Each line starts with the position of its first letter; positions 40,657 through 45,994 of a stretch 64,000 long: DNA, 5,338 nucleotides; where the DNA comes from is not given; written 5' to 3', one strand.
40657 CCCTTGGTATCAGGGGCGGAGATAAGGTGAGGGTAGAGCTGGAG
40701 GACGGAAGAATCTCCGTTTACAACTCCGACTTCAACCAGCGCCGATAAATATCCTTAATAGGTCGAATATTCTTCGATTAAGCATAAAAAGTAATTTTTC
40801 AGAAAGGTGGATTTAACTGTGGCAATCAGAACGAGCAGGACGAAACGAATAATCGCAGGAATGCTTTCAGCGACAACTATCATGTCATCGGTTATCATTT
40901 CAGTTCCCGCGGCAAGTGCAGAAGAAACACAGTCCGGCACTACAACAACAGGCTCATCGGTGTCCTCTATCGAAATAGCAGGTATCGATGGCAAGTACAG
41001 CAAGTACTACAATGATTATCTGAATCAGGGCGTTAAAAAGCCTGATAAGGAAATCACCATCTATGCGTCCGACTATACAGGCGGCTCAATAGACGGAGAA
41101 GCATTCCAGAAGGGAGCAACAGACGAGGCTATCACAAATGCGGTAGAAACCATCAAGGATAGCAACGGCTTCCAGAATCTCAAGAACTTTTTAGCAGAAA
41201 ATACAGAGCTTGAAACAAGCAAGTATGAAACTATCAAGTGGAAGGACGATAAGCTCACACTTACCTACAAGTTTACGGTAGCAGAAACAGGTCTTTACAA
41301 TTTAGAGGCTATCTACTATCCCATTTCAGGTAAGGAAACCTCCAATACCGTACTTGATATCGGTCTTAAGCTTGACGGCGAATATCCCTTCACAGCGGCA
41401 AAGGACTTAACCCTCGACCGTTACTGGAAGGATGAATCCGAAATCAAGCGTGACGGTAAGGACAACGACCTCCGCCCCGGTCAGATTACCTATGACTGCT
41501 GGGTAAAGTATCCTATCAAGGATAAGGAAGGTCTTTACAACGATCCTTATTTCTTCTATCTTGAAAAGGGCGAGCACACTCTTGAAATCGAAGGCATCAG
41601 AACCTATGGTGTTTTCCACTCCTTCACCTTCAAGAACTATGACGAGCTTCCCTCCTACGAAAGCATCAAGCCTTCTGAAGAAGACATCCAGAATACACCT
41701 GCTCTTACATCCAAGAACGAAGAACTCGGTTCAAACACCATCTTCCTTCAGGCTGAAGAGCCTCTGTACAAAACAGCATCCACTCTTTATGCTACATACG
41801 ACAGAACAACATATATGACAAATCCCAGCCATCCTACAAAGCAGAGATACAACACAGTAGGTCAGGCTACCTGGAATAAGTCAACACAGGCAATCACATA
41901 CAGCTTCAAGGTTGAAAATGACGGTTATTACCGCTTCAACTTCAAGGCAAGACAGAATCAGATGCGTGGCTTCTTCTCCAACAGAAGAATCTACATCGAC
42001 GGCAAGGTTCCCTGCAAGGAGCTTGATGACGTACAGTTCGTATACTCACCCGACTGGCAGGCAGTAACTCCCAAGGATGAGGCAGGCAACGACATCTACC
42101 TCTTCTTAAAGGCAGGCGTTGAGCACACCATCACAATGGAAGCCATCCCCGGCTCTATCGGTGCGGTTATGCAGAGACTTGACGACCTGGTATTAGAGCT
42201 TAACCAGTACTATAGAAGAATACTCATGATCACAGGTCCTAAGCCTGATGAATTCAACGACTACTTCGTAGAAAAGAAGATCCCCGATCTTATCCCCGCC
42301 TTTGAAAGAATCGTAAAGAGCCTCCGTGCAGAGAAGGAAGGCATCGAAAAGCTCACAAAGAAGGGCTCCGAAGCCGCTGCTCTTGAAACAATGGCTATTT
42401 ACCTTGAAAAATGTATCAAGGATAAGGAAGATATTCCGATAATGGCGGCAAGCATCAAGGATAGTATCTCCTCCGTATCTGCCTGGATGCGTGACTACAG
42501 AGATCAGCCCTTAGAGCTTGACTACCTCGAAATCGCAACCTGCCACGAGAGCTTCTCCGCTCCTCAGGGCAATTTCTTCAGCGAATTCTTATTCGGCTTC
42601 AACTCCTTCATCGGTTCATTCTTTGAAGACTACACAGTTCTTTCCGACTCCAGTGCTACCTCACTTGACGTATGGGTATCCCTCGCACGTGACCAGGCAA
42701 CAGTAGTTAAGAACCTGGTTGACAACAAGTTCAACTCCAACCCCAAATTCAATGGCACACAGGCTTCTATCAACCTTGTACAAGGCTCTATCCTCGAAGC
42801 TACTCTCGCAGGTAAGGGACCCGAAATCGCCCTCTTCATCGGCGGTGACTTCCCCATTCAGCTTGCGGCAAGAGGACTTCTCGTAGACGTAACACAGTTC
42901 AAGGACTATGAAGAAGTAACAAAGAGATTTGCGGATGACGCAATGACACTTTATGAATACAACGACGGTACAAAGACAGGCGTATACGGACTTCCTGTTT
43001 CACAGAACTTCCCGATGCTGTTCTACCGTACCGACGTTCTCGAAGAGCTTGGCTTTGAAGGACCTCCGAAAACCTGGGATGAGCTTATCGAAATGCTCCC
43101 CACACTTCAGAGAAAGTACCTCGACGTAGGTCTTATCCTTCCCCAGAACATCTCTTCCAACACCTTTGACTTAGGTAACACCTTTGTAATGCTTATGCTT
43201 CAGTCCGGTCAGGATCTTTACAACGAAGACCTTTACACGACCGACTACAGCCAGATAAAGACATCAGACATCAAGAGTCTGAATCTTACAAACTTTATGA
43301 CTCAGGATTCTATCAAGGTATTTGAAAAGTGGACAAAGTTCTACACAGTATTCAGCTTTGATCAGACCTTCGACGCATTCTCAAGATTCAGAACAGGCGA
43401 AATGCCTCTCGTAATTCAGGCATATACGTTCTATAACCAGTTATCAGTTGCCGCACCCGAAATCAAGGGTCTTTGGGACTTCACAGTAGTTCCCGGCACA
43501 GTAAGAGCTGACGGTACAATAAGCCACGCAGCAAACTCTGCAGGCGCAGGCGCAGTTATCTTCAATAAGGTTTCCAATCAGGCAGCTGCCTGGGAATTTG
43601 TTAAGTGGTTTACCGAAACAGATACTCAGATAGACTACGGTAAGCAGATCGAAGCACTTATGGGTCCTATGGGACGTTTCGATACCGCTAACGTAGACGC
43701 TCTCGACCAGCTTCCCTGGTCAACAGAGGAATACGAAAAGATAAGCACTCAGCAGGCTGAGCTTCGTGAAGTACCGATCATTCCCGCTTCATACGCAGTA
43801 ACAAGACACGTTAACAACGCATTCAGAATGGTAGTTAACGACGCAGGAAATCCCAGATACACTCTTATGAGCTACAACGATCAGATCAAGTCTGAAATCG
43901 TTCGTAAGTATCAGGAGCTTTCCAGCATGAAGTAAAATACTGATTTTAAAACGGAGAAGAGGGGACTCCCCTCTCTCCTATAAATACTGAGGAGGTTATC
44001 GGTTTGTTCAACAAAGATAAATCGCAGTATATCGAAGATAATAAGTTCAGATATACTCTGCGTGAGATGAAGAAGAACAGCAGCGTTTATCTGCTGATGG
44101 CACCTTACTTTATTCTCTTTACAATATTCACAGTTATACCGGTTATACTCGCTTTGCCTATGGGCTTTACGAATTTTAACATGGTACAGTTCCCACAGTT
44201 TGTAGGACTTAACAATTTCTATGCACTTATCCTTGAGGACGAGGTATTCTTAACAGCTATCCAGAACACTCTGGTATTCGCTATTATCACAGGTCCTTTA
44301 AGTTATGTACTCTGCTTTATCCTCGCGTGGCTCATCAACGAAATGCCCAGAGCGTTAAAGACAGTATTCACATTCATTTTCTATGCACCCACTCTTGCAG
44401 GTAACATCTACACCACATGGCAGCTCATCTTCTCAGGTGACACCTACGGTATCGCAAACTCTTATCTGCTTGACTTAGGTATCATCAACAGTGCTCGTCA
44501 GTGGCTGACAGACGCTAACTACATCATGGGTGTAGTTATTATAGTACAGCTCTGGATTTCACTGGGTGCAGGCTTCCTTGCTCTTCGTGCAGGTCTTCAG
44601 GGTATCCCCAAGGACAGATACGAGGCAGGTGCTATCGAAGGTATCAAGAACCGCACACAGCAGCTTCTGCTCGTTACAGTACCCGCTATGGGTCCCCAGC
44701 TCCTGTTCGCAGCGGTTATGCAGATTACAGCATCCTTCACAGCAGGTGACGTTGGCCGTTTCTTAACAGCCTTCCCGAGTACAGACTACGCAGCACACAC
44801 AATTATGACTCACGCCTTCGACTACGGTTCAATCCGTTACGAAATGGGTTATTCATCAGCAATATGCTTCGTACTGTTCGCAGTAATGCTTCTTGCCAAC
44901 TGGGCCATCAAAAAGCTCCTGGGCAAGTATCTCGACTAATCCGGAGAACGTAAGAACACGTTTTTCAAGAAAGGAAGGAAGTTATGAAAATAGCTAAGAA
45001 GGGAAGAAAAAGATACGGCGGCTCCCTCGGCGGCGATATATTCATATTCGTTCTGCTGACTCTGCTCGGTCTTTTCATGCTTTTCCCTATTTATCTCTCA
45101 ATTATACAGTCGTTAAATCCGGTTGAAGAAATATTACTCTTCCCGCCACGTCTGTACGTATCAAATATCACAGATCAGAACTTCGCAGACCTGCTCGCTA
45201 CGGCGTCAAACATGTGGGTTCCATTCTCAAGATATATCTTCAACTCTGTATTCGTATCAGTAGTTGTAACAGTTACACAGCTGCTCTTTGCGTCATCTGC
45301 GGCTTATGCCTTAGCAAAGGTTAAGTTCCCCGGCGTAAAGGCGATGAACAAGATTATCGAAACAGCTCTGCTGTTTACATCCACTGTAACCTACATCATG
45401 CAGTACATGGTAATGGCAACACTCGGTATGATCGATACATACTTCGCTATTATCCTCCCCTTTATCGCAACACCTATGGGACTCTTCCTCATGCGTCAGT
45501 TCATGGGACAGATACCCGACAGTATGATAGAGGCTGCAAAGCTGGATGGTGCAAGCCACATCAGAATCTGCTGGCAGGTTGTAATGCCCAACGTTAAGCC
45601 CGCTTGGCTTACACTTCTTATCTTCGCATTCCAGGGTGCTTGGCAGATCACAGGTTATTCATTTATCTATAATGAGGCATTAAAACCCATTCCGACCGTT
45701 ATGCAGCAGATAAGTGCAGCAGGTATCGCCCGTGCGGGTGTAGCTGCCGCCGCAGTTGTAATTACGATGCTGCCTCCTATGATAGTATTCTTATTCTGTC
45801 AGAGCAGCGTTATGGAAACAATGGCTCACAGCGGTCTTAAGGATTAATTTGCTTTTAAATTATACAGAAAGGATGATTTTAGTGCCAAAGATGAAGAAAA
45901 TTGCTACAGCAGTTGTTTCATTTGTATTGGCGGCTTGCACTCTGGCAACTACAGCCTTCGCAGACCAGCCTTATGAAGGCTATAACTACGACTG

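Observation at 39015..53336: Eleven-gene one-strand locus combining mismatched ABC modules with surface and membrane proteins of unknown role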

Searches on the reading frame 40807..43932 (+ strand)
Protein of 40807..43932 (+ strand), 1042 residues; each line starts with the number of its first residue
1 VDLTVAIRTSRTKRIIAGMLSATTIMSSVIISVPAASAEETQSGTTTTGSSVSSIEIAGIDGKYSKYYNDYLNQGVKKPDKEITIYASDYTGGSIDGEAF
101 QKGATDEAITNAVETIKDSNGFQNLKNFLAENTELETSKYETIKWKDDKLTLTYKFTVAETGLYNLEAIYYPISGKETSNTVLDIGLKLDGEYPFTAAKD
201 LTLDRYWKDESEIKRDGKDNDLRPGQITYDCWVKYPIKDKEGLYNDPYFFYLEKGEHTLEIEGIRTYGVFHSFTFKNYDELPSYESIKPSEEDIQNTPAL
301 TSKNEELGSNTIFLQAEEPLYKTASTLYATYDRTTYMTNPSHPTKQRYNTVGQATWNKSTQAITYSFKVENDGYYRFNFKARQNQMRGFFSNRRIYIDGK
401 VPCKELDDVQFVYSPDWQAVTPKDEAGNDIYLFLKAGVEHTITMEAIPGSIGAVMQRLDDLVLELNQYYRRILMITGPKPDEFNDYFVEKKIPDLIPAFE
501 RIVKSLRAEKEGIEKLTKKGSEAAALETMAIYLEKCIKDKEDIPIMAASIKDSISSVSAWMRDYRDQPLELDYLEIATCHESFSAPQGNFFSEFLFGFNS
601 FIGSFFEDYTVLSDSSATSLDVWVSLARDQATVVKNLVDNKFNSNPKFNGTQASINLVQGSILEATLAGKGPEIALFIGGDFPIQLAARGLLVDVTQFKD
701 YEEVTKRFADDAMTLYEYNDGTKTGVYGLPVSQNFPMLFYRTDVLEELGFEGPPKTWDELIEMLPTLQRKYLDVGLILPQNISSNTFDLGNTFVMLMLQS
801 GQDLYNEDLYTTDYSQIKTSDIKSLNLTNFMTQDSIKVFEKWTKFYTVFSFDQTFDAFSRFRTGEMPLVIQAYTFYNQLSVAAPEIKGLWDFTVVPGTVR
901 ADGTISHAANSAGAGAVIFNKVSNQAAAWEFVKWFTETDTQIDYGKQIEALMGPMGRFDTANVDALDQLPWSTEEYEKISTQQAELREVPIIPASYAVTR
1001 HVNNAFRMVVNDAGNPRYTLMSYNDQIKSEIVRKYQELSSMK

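Call 5: search_protein_families(library=pfam, proteins=[window:40807-43932:+], max_evalue=0.01)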
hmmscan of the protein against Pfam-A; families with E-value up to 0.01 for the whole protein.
window:40807-43932:+ (1042 aa): 2 families
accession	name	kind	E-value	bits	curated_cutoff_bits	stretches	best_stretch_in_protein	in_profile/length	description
PF13416.11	SBP_bac_8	-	1.2e-23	84.8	27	1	650-946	16-254/279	Bacterial extracellular solute-binding protein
PF01547.30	SBP_bac_1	-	8.1e-23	82.3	26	1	663-941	41-306/307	Bacterial extracellular solute-binding protein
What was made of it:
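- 40807..43935 (+): Giant solute-binding protein (1042-aa ORF; probable start GTG 40819). Domain order: N-terminal signal or anchor, two CBM6/35-like beta-sandwiches, a helical region, then a C-terminal SBP_bac_1 domain. SBP_bac_8 and SBP_bac_1 at aa 650-946 (call 5).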

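Call 6: search_protein_families(library=ncbifam, proteins=[window:40807-43932:+], max_evalue=0.01)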
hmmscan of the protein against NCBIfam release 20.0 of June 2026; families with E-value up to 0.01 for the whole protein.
window:40807-43932:+ (1042 aa): 0 families

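Call 20: search_solved_structures(query=window:40807-43932:+, max_evalue=0.01)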
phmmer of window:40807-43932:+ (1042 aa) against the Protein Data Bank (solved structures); distinct sequences matched with E-value up to 0.01: 29.
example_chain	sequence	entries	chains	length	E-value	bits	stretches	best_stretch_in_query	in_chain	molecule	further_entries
5ysb_A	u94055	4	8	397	4.4e-15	58.1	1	617-1030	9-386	Lin1841 protein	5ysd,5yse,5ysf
4gqo_A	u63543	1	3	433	7.3e-10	40.8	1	662-783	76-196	Lmo0859 protein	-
1eu8_A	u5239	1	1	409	1.3e-07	33.4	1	724-768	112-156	TREHALOSE/MALTOSE BINDING PROTEIN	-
4zza_A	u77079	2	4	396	3.3e-07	32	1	668-776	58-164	Sugar binding protein of ABC transporter system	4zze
4zs9_A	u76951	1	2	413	3.6e-07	31.9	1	668-776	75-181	Sugar binding protein of ABC transporter system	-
4r9f_A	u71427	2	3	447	9.6e-07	30.5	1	650-768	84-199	MBP1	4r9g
7x0i_A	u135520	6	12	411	4.2e-06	28.4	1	659-951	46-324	CbpB | CpbB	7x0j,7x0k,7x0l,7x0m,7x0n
3uor_A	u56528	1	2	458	6.9e-06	27.6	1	714-941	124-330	ABC transporter sugar binding protein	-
5ci5_A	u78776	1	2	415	2e-05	26.1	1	661-961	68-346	Extracellular solute-binding protein family 1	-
6dtq_A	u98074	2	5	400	2.9e-05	25.6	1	682-767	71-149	maltose-binding protein MalE3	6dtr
3quf_A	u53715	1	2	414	3.9e-05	25.1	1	678-764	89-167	Extracellular solute-binding protein, family 1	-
7eho_A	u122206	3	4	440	0.00055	21.3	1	647-772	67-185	Chitin oligosaccharide binding protein NagB2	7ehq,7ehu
6jb0_A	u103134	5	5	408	0.00097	20.5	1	725-765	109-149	ABC transporter, periplasmic substrate-binding protein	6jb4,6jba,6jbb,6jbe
6jaz_A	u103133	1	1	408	0.0012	20.2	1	725-765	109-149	ABC transporter, periplasmic substrate-binding protein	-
6jar_A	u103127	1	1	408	0.0012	20.2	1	725-765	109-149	ABC transporter, periplasmic substrate-binding protein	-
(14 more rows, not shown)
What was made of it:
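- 40807..43935 (+): The best solved relative is Lin1841, a sugar SBP (E 4e-15, call 20).
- On Type I ABC importer, CUT1 (carbohydrate uptake transporter 1) family: The best solved relatives are sugar SBPs such as Lin1841 and Lmo0859 (call 20).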

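Call 50: search_protein_families(library=pfam, alignment_id=A2, max_evalue=1)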
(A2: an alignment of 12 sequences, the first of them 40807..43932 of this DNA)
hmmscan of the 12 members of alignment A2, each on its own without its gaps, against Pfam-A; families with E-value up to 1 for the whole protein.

A. member 1, window:40807-43932:+ (1042 aa): 4 families
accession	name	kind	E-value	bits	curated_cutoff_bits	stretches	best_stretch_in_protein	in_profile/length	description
PF13416.11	SBP_bac_8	-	1.2e-23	84.8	27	1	650-946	16-254/279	Bacterial extracellular solute-binding protein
PF01547.30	SBP_bac_1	-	8.1e-23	82.3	26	1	663-941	41-306/307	Bacterial extracellular solute-binding protein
PF09282.15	Mago-bind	-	0.14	12.6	20.6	1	893-905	3-15/27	Mago binding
PF25275.1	Golvesin_C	-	0.24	11.9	31.6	0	137-181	28-71/132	Golvesin C-terminal domain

B. families by the number of members that match (of 12 scanned): 18 families
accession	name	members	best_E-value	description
PF13416.11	SBP_bac_8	12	1.9e-24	Bacterial extracellular solute-binding protein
PF01547.30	SBP_bac_1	11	3.9e-26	Bacterial extracellular solute-binding protein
PF25275.1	Golvesin_C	11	0.00017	Golvesin C-terminal domain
PF16990.11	CBM_35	6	1.7e-05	Carbohydrate binding module (family 35)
PF16871.11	DUF5077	1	0.011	Domain of unknown function (DUF5077)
PF14588.11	YjgF_endoribonc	1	0.011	YjgF/chorismate_mutase-like, putative endoribonuclease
PF17829.7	GH115_C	1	0.014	Glycosyl hydrolase family 115 C-terminal domain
PF17895.7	Dicer_N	1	0.017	Giardia Dicer N-terminal domain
PF00486.34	Trans_reg_C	1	0.02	Transcriptional regulatory protein, C terminal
PF23321.1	R1_ABCA1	1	0.035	ABCA1-like, C-terminal R1 regulatory domain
PF03422.21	CBM_6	1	0.066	Carbohydrate binding module (family 6)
PF04108.17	ATG17_like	1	0.12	Autophagy protein ATG17-like domain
PF17149.10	CHASE5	1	0.12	Periplasmic sensor domain found in signal transduction proteins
PF09282.15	Mago-bind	1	0.14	Mago binding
PF10498.14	IFT57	1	0.14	Intra-flagellar transport protein 57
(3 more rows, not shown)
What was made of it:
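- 40807..43935 (+): CBM_35 and Golvesin_C give weak hits in most homologues (call 50).
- Checked: CBM_35 and Golvesin_C give weak hits in 6/12 and 11/12 homologues (call 50).
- CBM35-like N-modules on the SBP: call 50.
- Tried and rejected: I used relaxed Pfam scans of 12 homologues instead (call 50).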

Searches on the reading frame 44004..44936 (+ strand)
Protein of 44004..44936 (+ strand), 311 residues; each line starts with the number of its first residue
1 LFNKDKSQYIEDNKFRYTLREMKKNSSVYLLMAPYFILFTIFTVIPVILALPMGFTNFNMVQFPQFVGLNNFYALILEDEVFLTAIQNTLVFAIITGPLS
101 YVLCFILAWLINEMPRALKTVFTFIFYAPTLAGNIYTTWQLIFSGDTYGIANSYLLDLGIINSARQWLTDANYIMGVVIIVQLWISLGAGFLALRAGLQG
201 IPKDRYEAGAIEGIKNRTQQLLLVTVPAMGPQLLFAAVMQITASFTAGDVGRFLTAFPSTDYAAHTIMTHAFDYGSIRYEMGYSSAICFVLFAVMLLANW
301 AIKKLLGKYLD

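Call 5: search_protein_families(library=pfam, proteins=[window:44004-44936:+], max_evalue=0.01)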
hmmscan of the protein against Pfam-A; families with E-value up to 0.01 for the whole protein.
window:44004-44936:+ (311 aa): 0 families

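Call 6: search_protein_families(library=ncbifam, proteins=[window:44004-44936:+], max_evalue=0.01)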
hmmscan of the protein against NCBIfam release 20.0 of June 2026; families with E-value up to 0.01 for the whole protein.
window:44004-44936:+ (311 aa): 7 families
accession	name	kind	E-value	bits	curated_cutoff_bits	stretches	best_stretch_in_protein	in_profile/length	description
NF007852.0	PRK10561.1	equivalog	6e-13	49.3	335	1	27-250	13-233/295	sn-glycerol-3-phosphate ABC transporter permease UgpA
TIGR03262.1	PhnU2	equivalog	1.3e-09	37.3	593.25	1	36-247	11-204/546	putative 2-aminoethylphosphonate ABC transporter permease subunit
NF040931.1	ABC_arch_GlcT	equivalog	1.1e-08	35.1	360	1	37-300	6-267/278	glucose ABC transporter permease GlcT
NF007044.0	PRK09497.1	equivalog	2.6e-08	33.7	348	1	37-309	17-281/285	spermidine/putrescine ABC transporter permease PotB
NF008232.0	PRK10999.1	equivalog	2e-07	30.1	392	1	65-232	263-431/520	maltose ABC transporter permease MalF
TIGR01581.1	Mo_ABC_porter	hypoth_equivalog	0.00056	19.5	210.3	1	72-296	10-222/225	ABC transporter permease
NF007963.0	PRK10683.1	equivalog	0.00066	19.2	489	1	28-179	41-193/317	putrescine ABC transporter permease PotH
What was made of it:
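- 44004..44939 (+): P1: UgpA/MalF-type type I ABC permease with an intact EAA loop (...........). NCBIfam UgpA E 6e-13 (call 6).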

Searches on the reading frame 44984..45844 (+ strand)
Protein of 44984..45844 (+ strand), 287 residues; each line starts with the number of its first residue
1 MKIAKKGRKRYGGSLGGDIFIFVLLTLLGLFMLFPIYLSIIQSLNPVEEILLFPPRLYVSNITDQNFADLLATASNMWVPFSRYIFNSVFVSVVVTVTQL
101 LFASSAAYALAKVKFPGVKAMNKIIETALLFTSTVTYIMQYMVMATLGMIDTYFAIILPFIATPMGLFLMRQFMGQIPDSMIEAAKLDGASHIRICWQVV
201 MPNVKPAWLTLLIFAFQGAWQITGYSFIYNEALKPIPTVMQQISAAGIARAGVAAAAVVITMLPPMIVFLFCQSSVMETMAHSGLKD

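Call 5: search_protein_families(library=pfam, proteins=[window:44984-45844:+], max_evalue=0.01)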
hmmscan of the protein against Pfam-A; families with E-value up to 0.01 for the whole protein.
window:44984-45844:+ (287 aa): 1 family
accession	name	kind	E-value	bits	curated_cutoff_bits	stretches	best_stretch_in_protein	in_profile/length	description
PF00528.27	BPD_transp_1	-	3.7e-12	46.8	26.4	1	130-271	25-173/184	Binding-protein-dependent transport system inner membrane component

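Call 6: search_protein_families(library=ncbifam, proteins=[window:44984-45844:+], max_evalue=0.01)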
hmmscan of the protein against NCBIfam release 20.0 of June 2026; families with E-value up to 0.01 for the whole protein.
window:44984-45844:+ (287 aa): 17 families
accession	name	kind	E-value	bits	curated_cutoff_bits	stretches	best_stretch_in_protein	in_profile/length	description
NF008210.0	PRK10973.1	equivalog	2.3e-26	93.1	297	1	18-280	9-276/281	sn-glycerol-3-phosphate ABC transporter permease UgpE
NF040932.1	ABC_arch_GlcU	equivalog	4.4e-20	72.4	340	1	22-272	6-256/272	glucose ABC transporter permease GlcU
NF008231.0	PRK10998.1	equivalog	4.6e-12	46.1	261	1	77-287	77-296/296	maltose ABC transporter permease MalG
TIGR01581.1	Mo_ABC_porter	hypoth_equivalog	3.2e-08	33.4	210.3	1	85-219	23-171/225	ABC transporter permease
TIGR02139.1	permease_CysT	equivalog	1.1e-06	28.4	246.1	1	39-219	8-200/265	sulfate ABC transporter permease subunit CysT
NF040931.1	ABC_arch_GlcT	equivalog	5.7e-06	26.2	360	1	167-267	160-263/278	glucose ABC transporter permease GlcT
NF006939.0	PRK09421.1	equivalog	9.4e-06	25.2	262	1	85-220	12-162/230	molybdate ABC transporter permease subunit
TIGR02141.1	modB_ABC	equivalog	1.8e-05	24.5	182.6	1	88-217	3-146/208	molybdate ABC transporter permease subunit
NF011624.0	PRK15050.1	equivalog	2.4e-05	23.6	247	1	21-259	28-270/297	2-aminoethylphosphonate ABC transporter permease subunit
NF043073.1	MMSYN1_0195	equivalog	2.5e-05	22.7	1250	1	30-216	15-192/1021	spermidine/putrescine ABC transporter permease/substrate-binding protein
TIGR00969.1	3a0106s02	subfamily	0.00026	20.6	240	0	49-217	29-209/272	sulfate ABC transporter permease subunit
NF011691.0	PRK15111.1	equivalog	0.00085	19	379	1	118-217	128-225/296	putrescine export ABC transporter permease SapC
TIGR02140.1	permease_CysW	equivalog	0.0015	18.1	329.1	0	88-209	52-187/261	sulfate ABC transporter permease subunit CysW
NF040839.1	tungstate_WtpB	equivalog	0.0019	17.9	340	1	60-228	23-202/251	tungstate ABC transporter permease WtpB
NF008208.0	PRK10971.1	equivalog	0.0027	17.2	415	0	39-217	16-206/277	sulfate/thiosulfate ABC transporter permease CysT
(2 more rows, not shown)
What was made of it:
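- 44984..45847 (+): P2: UgpE/MalG-type type I ABC permease with an intact EAA loop (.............). BPD_transp_1 E 3.7e-12 and UgpE E 2.3e-26 (calls 5, 6).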
